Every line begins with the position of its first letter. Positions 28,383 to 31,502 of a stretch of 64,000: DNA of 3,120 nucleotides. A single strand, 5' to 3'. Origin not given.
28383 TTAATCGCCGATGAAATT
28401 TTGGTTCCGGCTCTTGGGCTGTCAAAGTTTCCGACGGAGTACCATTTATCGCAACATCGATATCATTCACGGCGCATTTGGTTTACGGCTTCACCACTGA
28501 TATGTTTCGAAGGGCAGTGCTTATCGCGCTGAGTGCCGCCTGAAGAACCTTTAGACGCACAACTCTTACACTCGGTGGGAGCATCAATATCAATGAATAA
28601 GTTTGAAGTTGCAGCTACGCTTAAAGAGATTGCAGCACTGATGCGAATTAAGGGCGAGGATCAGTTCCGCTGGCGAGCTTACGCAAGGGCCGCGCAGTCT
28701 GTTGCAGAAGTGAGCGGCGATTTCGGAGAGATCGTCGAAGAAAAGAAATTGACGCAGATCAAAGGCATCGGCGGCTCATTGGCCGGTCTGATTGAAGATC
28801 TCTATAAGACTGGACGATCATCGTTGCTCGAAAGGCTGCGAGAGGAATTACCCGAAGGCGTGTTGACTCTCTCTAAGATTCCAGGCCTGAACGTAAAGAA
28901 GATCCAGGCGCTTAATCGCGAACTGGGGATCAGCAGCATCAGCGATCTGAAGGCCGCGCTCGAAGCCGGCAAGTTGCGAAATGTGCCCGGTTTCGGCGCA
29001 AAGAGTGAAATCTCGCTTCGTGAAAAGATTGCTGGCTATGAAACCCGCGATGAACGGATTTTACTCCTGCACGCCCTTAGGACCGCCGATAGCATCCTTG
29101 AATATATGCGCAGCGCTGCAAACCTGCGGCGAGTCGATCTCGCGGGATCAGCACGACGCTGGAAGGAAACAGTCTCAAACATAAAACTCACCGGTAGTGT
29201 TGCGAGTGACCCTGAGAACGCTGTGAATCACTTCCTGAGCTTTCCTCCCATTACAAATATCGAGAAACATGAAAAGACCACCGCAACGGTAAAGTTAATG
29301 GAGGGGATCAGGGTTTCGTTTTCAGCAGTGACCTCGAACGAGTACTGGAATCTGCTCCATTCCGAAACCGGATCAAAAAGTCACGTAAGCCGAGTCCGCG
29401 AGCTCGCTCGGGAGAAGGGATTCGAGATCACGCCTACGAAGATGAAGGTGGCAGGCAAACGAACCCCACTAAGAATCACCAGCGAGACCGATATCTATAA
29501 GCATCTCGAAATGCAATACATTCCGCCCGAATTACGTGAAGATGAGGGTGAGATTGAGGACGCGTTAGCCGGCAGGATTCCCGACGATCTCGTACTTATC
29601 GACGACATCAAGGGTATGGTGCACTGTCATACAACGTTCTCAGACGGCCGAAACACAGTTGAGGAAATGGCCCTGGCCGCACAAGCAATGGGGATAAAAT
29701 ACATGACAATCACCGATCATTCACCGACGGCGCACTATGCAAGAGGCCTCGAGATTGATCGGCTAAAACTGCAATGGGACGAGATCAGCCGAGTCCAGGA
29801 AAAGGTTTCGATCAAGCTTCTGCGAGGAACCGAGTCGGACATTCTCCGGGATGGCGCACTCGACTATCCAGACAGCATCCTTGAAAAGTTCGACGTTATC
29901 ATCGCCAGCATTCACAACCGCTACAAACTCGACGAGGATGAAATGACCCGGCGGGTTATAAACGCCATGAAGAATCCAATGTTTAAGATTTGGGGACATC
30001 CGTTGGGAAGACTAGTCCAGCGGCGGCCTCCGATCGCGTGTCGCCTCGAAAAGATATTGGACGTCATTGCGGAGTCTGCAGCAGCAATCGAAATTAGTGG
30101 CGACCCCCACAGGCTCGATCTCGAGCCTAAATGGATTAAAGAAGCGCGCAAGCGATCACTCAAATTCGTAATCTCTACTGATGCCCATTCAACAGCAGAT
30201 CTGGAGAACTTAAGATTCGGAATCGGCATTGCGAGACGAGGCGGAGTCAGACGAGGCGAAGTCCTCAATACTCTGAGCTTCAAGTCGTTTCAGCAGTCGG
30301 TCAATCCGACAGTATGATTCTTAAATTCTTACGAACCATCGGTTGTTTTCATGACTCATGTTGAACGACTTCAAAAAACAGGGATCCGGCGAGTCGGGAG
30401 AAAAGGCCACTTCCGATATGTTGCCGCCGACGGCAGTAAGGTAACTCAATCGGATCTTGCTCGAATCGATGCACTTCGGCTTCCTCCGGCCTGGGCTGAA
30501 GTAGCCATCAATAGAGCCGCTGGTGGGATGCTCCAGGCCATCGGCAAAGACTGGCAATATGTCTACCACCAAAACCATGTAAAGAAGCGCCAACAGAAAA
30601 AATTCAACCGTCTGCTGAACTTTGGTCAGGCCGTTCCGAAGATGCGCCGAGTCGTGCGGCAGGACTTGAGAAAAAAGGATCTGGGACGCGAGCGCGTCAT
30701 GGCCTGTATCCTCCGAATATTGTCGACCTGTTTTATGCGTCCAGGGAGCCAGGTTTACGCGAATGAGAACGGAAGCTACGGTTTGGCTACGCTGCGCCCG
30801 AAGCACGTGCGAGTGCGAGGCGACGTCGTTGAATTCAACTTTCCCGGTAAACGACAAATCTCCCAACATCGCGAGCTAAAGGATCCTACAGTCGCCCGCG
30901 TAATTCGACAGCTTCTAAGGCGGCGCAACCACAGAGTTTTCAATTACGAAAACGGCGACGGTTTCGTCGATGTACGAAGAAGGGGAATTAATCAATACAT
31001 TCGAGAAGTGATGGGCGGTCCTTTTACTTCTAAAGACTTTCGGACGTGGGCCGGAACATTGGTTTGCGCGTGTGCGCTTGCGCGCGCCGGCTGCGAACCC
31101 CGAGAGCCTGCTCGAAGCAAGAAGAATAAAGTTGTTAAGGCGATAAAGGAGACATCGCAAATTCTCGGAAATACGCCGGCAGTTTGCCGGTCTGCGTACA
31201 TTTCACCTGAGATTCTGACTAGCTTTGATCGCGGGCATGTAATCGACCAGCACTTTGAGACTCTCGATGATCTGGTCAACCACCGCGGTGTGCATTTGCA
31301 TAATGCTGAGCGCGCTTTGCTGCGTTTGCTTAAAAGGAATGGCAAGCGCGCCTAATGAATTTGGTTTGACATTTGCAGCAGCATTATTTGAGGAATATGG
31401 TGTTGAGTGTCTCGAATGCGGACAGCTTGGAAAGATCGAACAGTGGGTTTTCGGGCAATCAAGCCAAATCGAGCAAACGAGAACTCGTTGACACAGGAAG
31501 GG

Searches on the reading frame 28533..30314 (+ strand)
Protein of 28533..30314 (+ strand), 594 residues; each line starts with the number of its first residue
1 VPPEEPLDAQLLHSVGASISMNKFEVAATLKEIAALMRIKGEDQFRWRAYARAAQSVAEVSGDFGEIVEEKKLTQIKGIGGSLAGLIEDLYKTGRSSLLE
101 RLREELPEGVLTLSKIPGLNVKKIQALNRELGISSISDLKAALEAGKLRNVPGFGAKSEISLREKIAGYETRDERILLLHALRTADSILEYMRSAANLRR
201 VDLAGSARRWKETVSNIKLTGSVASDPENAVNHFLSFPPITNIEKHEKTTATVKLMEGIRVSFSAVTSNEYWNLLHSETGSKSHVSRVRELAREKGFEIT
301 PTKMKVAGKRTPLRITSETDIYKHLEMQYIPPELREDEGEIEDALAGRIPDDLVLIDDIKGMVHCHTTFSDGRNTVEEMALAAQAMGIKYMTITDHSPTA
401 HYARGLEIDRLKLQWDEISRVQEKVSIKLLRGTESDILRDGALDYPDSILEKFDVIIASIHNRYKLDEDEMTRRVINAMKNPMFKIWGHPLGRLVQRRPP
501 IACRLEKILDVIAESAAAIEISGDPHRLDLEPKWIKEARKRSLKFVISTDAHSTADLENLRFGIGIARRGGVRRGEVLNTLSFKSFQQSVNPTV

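Call 87: search_protein_families(library=pfam, proteins=[window:28533-30314:+], max_evalue=0.00001)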
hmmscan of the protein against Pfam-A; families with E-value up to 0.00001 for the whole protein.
window:28533-30314:+ (594 aa): 4 families
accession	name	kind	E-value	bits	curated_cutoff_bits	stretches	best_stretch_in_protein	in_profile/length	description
PF14716.13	HHH_8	-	4.4e-16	59.4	30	1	22-95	2-72/73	Helix-hairpin-helix domain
PF14791.11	DNA_pol_B_thumb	-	1.9e-14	53.7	25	1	275-336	2-63/63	DNA polymerase beta thumb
PF02811.25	PHP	-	2.7e-12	47.8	26.4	1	364-521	3-161/164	PHP domain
PF14520.12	HHH_5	-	8e-08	33.1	27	1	111-163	2-52/57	Helix-hairpin-helix domain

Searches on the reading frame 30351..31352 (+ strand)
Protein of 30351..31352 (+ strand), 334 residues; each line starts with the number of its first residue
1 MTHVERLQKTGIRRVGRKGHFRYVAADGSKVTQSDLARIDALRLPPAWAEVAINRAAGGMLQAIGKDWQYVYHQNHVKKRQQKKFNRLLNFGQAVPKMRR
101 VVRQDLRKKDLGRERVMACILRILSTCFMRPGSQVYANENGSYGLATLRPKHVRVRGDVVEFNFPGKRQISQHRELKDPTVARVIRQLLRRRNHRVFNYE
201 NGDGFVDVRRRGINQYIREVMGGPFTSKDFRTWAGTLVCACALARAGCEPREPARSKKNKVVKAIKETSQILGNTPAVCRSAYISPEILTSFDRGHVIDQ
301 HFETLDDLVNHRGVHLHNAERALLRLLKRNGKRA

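Call 87: search_protein_families(library=pfam, proteins=[window:30351-31352:+], max_evalue=0.00001)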
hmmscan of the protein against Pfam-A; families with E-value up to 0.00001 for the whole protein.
window:30351-31352:+ (334 aa): 2 families
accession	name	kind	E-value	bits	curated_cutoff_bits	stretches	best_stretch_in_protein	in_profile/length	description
PF01028.25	Topoisom_I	-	9.5e-33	113.9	23.7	1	78-280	6-201/228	Eukaryotic DNA topoisomerase I, catalytic core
PF21338.2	Top1B_N_bact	-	4.4e-15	55.6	27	1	20-67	1-49/49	Bacterial DNA topoisomerase IB, N-terminal domain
